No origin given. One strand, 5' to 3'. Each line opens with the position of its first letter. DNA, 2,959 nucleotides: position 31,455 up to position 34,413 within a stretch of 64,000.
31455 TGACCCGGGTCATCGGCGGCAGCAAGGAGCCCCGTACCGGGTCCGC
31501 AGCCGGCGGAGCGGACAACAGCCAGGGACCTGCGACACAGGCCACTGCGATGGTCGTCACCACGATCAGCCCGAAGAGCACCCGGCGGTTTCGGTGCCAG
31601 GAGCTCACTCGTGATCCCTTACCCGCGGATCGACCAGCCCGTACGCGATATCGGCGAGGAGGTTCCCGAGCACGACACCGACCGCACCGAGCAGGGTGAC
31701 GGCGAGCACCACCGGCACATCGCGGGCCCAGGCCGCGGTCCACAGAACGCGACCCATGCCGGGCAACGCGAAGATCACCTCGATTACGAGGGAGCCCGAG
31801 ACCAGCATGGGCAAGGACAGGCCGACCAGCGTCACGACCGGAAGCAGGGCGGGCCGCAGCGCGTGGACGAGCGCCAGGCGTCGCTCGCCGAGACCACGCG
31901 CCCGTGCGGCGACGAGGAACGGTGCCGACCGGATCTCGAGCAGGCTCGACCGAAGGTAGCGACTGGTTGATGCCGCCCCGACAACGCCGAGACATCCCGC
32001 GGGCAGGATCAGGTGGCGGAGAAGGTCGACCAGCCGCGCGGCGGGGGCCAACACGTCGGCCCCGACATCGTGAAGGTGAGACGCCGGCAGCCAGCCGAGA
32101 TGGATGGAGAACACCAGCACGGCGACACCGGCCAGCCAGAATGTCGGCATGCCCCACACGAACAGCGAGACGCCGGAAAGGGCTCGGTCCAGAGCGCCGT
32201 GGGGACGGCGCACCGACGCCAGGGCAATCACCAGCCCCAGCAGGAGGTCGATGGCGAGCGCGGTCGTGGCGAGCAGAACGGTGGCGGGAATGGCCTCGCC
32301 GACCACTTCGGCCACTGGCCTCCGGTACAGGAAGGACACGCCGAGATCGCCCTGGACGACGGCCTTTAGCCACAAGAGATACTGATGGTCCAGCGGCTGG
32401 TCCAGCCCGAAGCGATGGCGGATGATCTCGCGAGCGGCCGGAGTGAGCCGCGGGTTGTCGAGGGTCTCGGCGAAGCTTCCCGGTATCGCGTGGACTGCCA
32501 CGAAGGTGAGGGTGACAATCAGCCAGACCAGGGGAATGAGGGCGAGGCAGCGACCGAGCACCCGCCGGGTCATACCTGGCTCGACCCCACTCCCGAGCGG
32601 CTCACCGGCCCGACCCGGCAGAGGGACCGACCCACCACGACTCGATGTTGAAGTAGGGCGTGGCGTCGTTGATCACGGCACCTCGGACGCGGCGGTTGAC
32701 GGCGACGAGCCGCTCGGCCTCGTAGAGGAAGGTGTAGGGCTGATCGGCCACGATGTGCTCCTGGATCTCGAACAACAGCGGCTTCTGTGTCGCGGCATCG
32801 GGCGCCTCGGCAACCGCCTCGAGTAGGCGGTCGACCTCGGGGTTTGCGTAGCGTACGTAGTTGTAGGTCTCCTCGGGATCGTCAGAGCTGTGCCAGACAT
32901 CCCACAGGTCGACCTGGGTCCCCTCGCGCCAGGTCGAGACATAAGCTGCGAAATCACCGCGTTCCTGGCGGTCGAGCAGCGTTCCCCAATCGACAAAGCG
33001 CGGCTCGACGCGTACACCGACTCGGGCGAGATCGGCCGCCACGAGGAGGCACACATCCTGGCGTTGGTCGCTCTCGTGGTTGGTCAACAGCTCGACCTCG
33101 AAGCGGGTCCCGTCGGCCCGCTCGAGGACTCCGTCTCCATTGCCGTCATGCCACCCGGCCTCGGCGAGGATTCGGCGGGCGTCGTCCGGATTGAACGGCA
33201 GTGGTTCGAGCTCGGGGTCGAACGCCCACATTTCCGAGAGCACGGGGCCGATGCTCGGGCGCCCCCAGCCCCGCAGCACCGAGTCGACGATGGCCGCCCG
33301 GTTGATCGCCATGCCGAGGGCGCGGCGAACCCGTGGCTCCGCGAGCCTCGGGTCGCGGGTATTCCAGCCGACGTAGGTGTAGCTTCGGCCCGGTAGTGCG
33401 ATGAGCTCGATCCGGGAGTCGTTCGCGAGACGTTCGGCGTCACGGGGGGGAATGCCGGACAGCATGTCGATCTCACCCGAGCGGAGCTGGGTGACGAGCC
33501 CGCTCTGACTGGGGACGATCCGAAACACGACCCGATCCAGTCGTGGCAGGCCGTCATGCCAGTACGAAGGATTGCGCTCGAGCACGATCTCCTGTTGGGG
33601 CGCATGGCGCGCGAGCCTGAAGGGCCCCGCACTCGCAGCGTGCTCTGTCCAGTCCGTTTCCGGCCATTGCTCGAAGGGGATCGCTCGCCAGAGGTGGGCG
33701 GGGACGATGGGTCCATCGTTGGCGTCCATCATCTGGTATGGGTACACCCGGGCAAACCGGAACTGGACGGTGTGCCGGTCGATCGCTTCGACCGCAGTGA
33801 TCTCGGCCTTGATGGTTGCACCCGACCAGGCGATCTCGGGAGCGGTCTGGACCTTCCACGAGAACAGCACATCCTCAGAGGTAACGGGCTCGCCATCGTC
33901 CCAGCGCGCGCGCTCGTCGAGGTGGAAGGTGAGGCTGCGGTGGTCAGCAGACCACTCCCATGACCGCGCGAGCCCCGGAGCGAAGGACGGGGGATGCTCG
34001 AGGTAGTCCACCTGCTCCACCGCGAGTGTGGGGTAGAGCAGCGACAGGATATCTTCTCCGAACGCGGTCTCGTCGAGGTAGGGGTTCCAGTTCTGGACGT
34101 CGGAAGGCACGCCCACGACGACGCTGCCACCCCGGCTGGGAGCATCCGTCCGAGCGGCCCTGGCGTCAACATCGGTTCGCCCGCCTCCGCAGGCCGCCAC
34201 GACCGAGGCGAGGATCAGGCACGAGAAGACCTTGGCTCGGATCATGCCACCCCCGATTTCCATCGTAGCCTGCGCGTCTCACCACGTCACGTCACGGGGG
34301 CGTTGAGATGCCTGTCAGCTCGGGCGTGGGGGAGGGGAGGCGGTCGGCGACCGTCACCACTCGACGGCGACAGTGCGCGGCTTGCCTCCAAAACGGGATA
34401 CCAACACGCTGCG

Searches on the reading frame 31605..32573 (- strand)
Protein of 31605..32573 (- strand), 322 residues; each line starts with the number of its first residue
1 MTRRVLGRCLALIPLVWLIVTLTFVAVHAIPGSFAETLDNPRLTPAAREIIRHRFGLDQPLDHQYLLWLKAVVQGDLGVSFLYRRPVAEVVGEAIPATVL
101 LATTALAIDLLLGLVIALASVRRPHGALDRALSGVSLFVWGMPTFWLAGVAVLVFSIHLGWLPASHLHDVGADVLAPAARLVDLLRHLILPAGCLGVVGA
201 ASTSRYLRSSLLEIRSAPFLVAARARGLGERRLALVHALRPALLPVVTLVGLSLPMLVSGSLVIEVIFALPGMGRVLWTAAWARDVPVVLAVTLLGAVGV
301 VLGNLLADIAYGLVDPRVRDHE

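Call 23: search_protein_families(library=pfam, proteins=[window:31605-32573:-], max_evalue=0.0001)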
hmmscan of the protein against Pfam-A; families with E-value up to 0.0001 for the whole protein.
window:31605-32573:- (322 aa): 2 families
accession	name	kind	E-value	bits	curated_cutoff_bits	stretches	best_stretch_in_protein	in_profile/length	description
PF00528.27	BPD_transp_1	-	2.8e-34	118.9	26.4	1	111-319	3-183/184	Binding-protein-dependent transport system inner membrane component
PF19300.4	BPD_transp_1_N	-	3.8e-10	40.4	23.8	1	1-101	1-113/114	Binding-prot-dependent transport system membrane comp, N-term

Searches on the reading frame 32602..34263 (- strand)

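Call 23: search_protein_families(library=pfam, proteins=[window:32602-34263:-], max_evalue=0.0001)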
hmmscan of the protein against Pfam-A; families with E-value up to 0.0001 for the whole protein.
window:32602-34263:- (553 aa): 1 family
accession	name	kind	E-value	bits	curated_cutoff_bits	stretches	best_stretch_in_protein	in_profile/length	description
PF00496.27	SBP_bac_5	-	2.3e-88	297.2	32.4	1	94-450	2-351/368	Bacterial extracellular solute-binding proteins, family 5 Middle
